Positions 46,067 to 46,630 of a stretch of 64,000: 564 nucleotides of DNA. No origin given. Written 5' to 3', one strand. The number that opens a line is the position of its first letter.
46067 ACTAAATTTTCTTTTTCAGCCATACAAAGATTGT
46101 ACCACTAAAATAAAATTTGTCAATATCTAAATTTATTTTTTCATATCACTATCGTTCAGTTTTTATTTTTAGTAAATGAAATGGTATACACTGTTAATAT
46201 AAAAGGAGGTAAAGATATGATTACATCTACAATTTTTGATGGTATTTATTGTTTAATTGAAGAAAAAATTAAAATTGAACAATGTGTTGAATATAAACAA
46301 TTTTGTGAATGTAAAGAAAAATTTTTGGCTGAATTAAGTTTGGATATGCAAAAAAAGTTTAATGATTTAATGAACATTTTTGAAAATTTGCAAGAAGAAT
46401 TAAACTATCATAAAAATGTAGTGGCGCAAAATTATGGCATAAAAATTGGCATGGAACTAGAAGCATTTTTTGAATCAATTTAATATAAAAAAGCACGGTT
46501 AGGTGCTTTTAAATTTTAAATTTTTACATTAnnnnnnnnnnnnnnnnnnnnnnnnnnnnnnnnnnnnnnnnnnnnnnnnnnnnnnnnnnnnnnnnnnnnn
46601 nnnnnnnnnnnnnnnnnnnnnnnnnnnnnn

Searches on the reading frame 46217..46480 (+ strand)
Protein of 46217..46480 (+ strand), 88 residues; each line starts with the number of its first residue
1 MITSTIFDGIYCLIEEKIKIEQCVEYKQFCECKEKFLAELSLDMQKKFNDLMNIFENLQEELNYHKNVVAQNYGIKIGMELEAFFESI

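Call 7: search_protein_families(library=pfam, proteins=[window:46217-46480:+], max_evalue=1)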
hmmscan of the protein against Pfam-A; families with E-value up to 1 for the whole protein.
window:46217-46480:+ (88 aa): 3 families
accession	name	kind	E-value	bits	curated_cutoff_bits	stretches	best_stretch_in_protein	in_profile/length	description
PF19310.4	TOP_N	-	0.045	14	27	1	34-87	9-62/123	Neurolysin/Thimet oligopeptidase, N-terminal domain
PF15821.10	DUF4709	-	0.05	14.5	27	1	43-87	31-75/110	Domain of unknown function (DUF4709)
PF17347.7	DUF5377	-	0.13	13.1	25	1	5-78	28-91/96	Family of unknown function (DUF5377)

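Call 9: search_protein_families(library=ncbifam, proteins=[window:46217-46480:+], max_evalue=1)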
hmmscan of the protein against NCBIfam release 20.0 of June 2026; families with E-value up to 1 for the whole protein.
window:46217-46480:+ (88 aa): 0 families

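Call 10: search_protein_families(library=phrogs, proteins=[window:46217-46480:+], max_evalue=1)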
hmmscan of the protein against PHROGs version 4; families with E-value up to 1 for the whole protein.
window:46217-46480:+ (88 aa): 1 family
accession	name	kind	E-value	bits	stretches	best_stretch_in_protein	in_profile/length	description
phrog_6830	-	unknown function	0.0095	16.7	1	44-76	172-204/241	-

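Call 11: find_homologous_proteins(query=window:46217-46480:+, max_evalue=0.01)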
Query window:46217-46480:+ (88 aa): 2 proteins with E <= 0.01 among 3 candidates.
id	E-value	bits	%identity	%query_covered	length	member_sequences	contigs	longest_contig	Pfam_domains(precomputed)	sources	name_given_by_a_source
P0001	5.7e-50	184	100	100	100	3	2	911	-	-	-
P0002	1.5e-25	107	59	100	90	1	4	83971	-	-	-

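Call 14: find_encoding_contigs(protein=P0002, flank=10000, max_places=10)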
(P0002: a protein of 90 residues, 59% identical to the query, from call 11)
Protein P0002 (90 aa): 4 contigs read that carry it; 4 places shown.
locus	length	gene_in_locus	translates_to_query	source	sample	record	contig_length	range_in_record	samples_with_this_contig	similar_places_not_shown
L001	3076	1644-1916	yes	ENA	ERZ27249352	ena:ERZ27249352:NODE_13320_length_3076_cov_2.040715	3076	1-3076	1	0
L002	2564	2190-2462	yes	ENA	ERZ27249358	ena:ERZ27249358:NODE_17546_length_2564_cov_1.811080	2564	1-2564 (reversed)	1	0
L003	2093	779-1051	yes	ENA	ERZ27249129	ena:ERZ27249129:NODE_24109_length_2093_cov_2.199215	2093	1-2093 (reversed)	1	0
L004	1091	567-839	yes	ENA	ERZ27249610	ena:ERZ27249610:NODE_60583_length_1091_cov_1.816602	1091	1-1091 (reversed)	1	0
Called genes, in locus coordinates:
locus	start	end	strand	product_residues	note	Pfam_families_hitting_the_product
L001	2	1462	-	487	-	?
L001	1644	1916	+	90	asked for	-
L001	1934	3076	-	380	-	?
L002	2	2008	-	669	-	?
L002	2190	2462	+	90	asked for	-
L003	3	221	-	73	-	?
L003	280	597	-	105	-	PF00005:ABC_tran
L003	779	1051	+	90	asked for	-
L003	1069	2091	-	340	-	?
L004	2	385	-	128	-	?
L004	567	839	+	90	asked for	-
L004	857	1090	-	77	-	?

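Call 15: find_related_loci(query=A1, collection=genome_contigs, flank=10000)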
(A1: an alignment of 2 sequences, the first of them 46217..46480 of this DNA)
Query A1 (88 aa) in genome_contigs; peptide patterns used: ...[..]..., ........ (x = any residue, [..] = any of these).
168 stretches matched a pattern; 1 encode a relative of the query (tblastn E <= 1e-3); 1 distinct loci.
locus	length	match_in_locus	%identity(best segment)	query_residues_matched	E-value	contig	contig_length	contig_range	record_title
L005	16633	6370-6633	57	1-88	5e-31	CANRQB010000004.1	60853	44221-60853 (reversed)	MAG: uncultured Clostridia bacterium isolate Lapin-017__bin20 genome assembly, contig: Lapin-017__NODE_188_length_60853_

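Call 22: search_protein_representatives(alignment_id=A1)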
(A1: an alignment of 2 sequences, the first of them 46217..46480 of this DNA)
Query: 2 sequences, 90 profile positions. Proteins with E-value up to 0.001 (for the whole library): 3; up to 1e-10: 1; up to 1e-30: 1. The best 3 are listed.
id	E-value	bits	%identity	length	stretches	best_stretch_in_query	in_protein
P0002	5.1e-51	187.2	-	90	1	1-90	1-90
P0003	5.6e-06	42.8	-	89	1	21-87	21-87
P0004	2.9e-05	40.5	-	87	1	4-86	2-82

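Call 24: find_encoding_contigs(protein=P0003, flank=8000, max_places=6)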
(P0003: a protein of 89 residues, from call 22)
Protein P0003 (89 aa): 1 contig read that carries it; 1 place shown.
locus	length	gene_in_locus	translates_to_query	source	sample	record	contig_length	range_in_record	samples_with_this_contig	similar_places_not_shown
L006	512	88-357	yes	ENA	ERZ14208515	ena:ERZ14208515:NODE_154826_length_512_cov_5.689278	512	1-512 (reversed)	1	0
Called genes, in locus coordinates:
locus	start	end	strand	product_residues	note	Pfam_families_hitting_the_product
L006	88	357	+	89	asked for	-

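Call 25: find_encoding_contigs(protein=P0004, flank=8000, max_places=6)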
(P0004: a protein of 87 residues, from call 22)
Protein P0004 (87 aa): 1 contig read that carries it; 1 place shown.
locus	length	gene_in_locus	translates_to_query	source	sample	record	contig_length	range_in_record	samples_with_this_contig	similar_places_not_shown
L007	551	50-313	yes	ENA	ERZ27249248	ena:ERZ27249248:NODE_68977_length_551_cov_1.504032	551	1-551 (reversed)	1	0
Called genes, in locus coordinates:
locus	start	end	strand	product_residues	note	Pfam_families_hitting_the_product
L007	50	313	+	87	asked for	-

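Call 28: find_homologous_proteins(query=A2, max_evalue=1)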
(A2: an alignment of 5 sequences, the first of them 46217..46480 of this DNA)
Query A2 (5 sequences) (88 aa, profile of the alignment): 20 proteins with E <= 1 among 225 candidates.
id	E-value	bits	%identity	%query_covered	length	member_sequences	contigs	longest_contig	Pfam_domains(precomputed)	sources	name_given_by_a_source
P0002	2.1e-40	155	59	100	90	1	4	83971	-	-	-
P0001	1.1e-38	149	100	100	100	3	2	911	-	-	-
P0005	9.7e-37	143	58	100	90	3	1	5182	-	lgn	-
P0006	2.5e-30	122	61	100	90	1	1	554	-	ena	-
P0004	2.4e-27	113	37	95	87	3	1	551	-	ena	-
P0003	2.0e-26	110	32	75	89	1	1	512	-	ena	-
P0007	1.2e-7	50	50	36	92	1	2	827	-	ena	-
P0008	3.5e-6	45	55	33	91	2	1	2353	-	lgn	-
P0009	7.6e-6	44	30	69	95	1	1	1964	-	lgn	-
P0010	1.2e-5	43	32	70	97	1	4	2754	-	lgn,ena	-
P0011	4.5e-4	38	32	72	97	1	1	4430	-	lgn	-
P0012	4.6e-4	38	48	31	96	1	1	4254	-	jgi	-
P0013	7.9e-4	37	93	16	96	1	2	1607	-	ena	-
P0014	1.4e-3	37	45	33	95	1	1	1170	-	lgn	-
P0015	3.2e-2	32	79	16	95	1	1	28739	-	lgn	-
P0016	5.4e-2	32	40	59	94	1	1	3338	-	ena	-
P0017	7.1e-2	31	79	16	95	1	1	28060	-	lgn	-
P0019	4.7e-1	29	40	34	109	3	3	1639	-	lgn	-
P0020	5.5e-1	28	52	28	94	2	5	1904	-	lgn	-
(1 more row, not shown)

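Call 30: find_encoding_contigs(protein=P0015, flank=8000, max_places=3)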
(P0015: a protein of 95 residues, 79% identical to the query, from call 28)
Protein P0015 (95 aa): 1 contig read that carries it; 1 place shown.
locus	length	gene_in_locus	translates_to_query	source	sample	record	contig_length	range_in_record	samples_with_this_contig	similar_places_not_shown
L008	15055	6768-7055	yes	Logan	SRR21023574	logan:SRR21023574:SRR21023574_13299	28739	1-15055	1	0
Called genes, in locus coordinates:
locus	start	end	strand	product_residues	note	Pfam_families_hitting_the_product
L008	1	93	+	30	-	?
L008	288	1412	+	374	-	PF04055:Radical_SAM, PF06969:HemN_C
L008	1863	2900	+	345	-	PF01628:HrcA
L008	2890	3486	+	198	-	PF01025:GrpE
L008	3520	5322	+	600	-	PF00012:HSP70, PF06723:MreB_Mbl, PF00012:HSP70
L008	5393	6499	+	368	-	PF00226:DnaJ, PF01556:DnaJ_C, PF00684:DnaJ_CXXCXGXG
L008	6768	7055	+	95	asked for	-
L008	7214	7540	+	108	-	PF03551:PadR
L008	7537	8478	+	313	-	PF06325:PrmA, PF05175:MTS, PF13649:Methyltransf_25 (faint), PF13847:Methyltransf_31 (weak)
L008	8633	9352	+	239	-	PF20260:PUA_4, PF04452:Methyltrans_RNA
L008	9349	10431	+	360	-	PF00919:UPF0004, PF04055:Radical_SAM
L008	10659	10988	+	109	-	PF11969:DcpS_C, PF01230:HIT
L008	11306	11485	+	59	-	PF01165:Ribosomal_S21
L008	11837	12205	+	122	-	-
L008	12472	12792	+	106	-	PF01371:Trp_repressor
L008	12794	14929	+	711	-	PF00580:UvrD-helicase, PF01443:Viral_helicase1 (faint), PF13245:AAA_19, PF13604:AAA_30 (faint), PF13087:AAA_12 (faint), PF13361:UvrD_C, PF13538:UvrD_C_2, PF21196:PcrA_UvrD_tudor (weak)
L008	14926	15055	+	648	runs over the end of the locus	PF22745:Nlig-Ia, PF01653:DNA_ligase_aden, PF03120:OB_DNA_ligase, PF12826:HHH_2, PF14520:HHH_5 (weak), PF00533:BRCT, PF12738:PTCB-BRCT (weak)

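Call 31: find_encoding_contigs(protein=P0017, flank=8000, max_places=3)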
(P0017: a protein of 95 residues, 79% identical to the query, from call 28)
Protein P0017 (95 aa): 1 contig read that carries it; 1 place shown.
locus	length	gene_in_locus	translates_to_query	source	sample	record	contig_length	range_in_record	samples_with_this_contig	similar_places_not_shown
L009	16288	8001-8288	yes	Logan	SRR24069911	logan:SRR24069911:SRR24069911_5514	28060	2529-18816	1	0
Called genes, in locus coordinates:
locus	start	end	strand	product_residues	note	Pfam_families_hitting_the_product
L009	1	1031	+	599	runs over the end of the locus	PF00009:GTP_EFTU, PF03144:GTP_EFTU_D2, PF14492:EFG_III (faint), PF00679:EFG_C, PF06421:LepA_C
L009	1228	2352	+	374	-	PF04055:Radical_SAM, PF06969:HemN_C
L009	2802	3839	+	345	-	PF01628:HrcA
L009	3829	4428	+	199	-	PF01025:GrpE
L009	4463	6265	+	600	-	PF00012:HSP70, PF06723:MreB_Mbl, PF00012:HSP70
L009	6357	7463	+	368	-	PF00226:DnaJ, PF01556:DnaJ_C, PF00684:DnaJ_CXXCXGXG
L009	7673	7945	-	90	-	PF13560:HTH_31 (weak), PF12844:HTH_19 (weak), PF01381:HTH_3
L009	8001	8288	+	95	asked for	-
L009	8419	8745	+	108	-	PF03551:PadR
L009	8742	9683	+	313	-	PF06325:PrmA, PF05175:MTS, PF13847:Methyltransf_31 (weak)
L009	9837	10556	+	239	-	PF20260:PUA_4, PF04452:Methyltrans_RNA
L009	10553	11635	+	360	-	PF00919:UPF0004, PF04055:Radical_SAM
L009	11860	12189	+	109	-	PF11969:DcpS_C, PF01230:HIT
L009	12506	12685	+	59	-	PF01165:Ribosomal_S21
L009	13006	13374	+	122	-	-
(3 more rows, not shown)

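Call 32: find_encoding_contigs(protein=P0005, flank=8000, max_places=3)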
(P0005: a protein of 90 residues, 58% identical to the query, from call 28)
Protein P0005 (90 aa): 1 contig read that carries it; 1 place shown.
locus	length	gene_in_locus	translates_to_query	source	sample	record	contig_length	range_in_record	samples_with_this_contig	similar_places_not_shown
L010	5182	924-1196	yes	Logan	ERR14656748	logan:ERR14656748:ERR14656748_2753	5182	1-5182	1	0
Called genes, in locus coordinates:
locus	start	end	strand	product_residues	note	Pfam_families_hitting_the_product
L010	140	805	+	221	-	-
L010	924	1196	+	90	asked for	-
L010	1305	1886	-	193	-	PF03193:RsgA_GTPase (weak), PF01926:MMR_HSR1, PF02421:FeoB_N, PF00009:GTP_EFTU (weak)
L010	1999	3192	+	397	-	PF00817:IMS, PF21999:IMS_HHH_1 (faint), PF11799:IMS_C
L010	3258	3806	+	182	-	PF01464:SLT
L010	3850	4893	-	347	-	-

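Call 34: search_protein_families(library=pfam, alignment_id=A3, max_evalue=1)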
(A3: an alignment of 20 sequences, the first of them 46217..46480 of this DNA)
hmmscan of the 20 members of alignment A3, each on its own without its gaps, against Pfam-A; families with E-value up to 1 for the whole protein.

A. member 1, window:46217-46480:+ (88 aa): 3 families
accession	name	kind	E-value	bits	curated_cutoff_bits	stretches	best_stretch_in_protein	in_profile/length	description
PF19310.4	TOP_N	-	0.045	14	27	1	34-87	9-62/123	Neurolysin/Thimet oligopeptidase, N-terminal domain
PF15821.10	DUF4709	-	0.05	14.5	27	1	43-87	31-75/110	Domain of unknown function (DUF4709)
PF17347.7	DUF5377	-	0.13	13.1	25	1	5-78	28-91/96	Family of unknown function (DUF5377)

B. families by the number of members that match (of 20 scanned): 22 families
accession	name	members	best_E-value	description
PF20648.2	DUF6809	5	0.011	Family of unknown function (DUF6809)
PF15821.10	DUF4709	2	0.0054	Domain of unknown function (DUF4709)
PF05263.17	DUF722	2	0.013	Protein of unknown function (DUF722)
PF22918.2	PTEN2_C2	1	0.0034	PTEN2, C2 domain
PF15597.11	Imm59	1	0.0062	Immunity protein 59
PF18664.7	CdiA_C_tRNase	1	0.0076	CdiA C-terminal tRNase domain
PF07749.17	ERp29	1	0.0085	Endoplasmic reticulum protein ERp29, C-terminal domain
PF08614.16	ATG16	1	0.01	Autophagy protein 16 (ATG16)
PF11389.14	Porin_OmpL1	1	0.014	Leptospira porin protein OmpL1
PF08821.16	CGGC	1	0.017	CGGC domain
PF09230.16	DFF40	1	0.019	DNA fragmentation factor 40 kDa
PF05370.16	DUF749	1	0.026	Domain of unknown function (DUF749)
PF15613.11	WSD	1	0.037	Williams-Beuren syndrome DDT (WSD), D-TOX E motif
PF19310.4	TOP_N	1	0.045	Neurolysin/Thimet oligopeptidase, N-terminal domain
PF18298.6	NusG_add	1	0.048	NusG additional domain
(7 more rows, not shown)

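Call 35: find_related_loci(query=A3, collection=genome_contigs, flank=8000)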
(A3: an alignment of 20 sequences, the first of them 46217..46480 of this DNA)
Query A3 (88 aa) in genome_contigs; peptide patterns used: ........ (x = any residue, [..] = any of these).
12 stretches matched a pattern; 5 encode a relative of the query (tblastn E <= 1e-3); 5 distinct loci.
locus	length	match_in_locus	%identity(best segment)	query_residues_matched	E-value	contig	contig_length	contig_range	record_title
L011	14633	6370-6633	57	1-88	2e-30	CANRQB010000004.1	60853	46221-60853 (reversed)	MAG: uncultured Clostridia bacterium isolate Lapin-017__bin20 genome assembly, contig: Lapin-017__NODE_188_length_60853_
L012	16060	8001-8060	70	68-87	2e-5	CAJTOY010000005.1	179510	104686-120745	MAG TPA_asm: uncultured Christensenella sp. isolate MGBC106726 genome assembly, contig: MGBC106726.5, whole genome shotg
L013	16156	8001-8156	33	31-82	4e-5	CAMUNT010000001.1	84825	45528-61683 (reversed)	MAG TPA_asm: uncultured Clostridia bacterium isolate SRR14038233_bin.94_metawrap_v1.3_MAG genome assembly, contig: NODE.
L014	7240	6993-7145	30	34-87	4e-4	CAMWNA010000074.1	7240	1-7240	MAG TPA_asm: uncultured Clostridia bacterium isolate SRR14411288_bin.14_metawrap_v1.3_MAG genome assembly, contig: NODE.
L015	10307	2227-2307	43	52-81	6e-4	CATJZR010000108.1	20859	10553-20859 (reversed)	MAG: uncultured Eubacteriales bacterium isolate iMGMC-975_1678881633 genome assembly, contig: MegahitA5_26290, whole gen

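Call 46: find_related_loci(query=A3, collection=metagenome_contigs, flank=6000)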
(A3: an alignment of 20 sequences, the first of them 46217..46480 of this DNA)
Query A3 (88 aa) in metagenome_contigs; peptide patterns used: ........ (x = any residue, [..] = any of these).
17 stretches matched a pattern, but none encodes a relative of the query by tblastn (E <= 1e-3).

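Call 47: find_related_loci(query=A3, collection=viral_contigs, flank=6000)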
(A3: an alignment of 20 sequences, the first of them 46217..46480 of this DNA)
Query A3 (88 aa) in viral_contigs; peptide patterns used: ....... (x = any residue, [..] = any of these).
26 stretches matched a pattern, but none encodes a relative of the query by tblastn (E <= 1e-3).

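Call 48: predict_structure(alignment_id=A3)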
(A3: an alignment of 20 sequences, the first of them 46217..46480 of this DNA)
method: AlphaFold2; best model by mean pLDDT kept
length: 88 residues; sequences in the alignment: 20
mean_pLDDT: 88.1   pTM: 0.56
mean pLDDT of the five models: 88.1, 87.5, 85.8, 85.0, 84.1
residues with pLDDT >= 90: 48; 70-90: 36; 50-70: 4; < 50: 0
segments of 3 or more residues with pLDDT < 50: none
pLDDT, mean of each block of 10 residues (from residue 1): 69 80 91 95 96 95 88 87 94
secondary structure, 60 per line:
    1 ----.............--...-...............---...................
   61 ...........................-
elements in order: H5-17 H24-38 H42-87

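Call 51: fold_search(model_id=the predicted structure, library=pdb)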
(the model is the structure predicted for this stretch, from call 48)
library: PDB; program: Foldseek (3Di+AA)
matches with E <= 10: 7; with E <= 0.001: 0
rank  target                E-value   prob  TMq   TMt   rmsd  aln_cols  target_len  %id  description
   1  8arb_F                5.8e+00  0.06  0.31  0.41  12.6        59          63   14  Heterologous Complex of shortened Aeromonas hydrophila Type III secretion substrate AscX with Yersinia enterocolitica  (released 2023-04-26)
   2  5w87_A                7.5e+00  0.04  0.22  0.20   2.9        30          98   23  Crystal structure of the C-terminal lobe of the human HERC6 HECT domain (released 2018-07-04)
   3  8arb_B                8.1e+00  0.06  0.37  0.46  13.3        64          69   11  Heterologous Complex of shortened Aeromonas hydrophila Type III secretion substrate AscX with Yersinia enterocolitica  (released 2023-04-26)
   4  9a7k_A                8.1e+00  0.03  0.25  0.06  10.5        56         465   20  Integrative model of SUFB-SUFD by crosslinking MS and deep learning (released 2024-09-18)
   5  8wya_A                8.8e+00  0.06  0.25  0.03   6.2        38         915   34  Cryo-EM structure of DSR2-tube complex (released 2024-04-10)
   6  8j0h_E                8.8e+00  0.03  0.26  0.19   8.2        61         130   20  Crystal structure of the fission yeast Rex1BD protein(C4H3.06) (released 2023-11-01)
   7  3g5n_C                8.8e+00  0.01  0.22  0.07  11.6        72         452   12  Triple ligand occupancy crystal structure of cytochrome P450 2B4 in complex with the inhibitor 1-biphenyl-4-methyl-1H- (released 2009-05-12)

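Call 53: search_dna_similar(query=P0013, collection=plasmids, mode=protein, max_evalue=1)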
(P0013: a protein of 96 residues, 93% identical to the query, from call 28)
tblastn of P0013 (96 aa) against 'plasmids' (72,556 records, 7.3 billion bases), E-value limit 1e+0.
No match.

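Call 54: search_dna_similar(query=P0013, collection=phages, mode=protein, max_evalue=1)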
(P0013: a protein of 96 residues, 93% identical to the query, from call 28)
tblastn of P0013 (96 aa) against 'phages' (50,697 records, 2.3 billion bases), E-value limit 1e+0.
No match.

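Call 55: find_encoding_contigs(protein=P0011, flank=5000, max_places=3)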
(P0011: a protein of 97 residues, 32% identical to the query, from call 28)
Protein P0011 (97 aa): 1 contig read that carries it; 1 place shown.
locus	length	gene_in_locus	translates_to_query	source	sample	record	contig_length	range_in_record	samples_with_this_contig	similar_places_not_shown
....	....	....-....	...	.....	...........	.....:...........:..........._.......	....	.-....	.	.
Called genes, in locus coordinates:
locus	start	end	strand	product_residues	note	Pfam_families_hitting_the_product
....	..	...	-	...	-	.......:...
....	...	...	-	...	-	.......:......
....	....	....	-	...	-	-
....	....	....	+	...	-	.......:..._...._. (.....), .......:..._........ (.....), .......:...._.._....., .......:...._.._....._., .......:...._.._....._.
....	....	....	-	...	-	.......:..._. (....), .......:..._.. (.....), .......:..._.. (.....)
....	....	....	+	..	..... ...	-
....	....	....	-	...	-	?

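Call 56: find_encoding_contigs(protein=P0012, flank=5000, max_places=3)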
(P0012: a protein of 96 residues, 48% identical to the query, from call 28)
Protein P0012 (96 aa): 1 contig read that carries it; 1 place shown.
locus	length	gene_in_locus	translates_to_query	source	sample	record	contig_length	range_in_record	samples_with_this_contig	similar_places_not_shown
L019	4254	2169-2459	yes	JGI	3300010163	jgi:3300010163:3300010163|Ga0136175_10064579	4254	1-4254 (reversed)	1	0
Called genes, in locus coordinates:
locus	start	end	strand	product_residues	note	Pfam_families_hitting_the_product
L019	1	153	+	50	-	?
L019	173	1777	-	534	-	PF06418:CTP_synth_N, PF00117:GATase, PF07722:Peptidase_C26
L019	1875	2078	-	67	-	PF13560:HTH_31, PF12844:HTH_19, PF01381:HTH_3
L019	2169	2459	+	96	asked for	-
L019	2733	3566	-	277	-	PF01678:DAP_epimerase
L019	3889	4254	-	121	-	?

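Call 57: find_encoding_contigs(protein=P0016, flank=5000, max_places=3)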
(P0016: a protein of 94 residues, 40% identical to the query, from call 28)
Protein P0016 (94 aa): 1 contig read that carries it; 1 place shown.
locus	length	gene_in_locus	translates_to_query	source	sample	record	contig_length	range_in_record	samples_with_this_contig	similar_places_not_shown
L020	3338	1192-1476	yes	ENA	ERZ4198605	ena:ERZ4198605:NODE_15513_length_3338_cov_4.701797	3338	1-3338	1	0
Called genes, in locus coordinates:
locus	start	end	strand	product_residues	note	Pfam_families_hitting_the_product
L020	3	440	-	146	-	?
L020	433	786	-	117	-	PF01022:HTH_5, PF12840:HTH_20 (weak)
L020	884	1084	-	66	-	PF13560:HTH_31, PF12844:HTH_19, PF01381:HTH_3, PF13443:HTH_26 (weak)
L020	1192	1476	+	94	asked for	-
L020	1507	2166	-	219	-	PF12826:HHH_2, PF14520:HHH_5, PF00533:BRCT, PF12738:PTCB-BRCT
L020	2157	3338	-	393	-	?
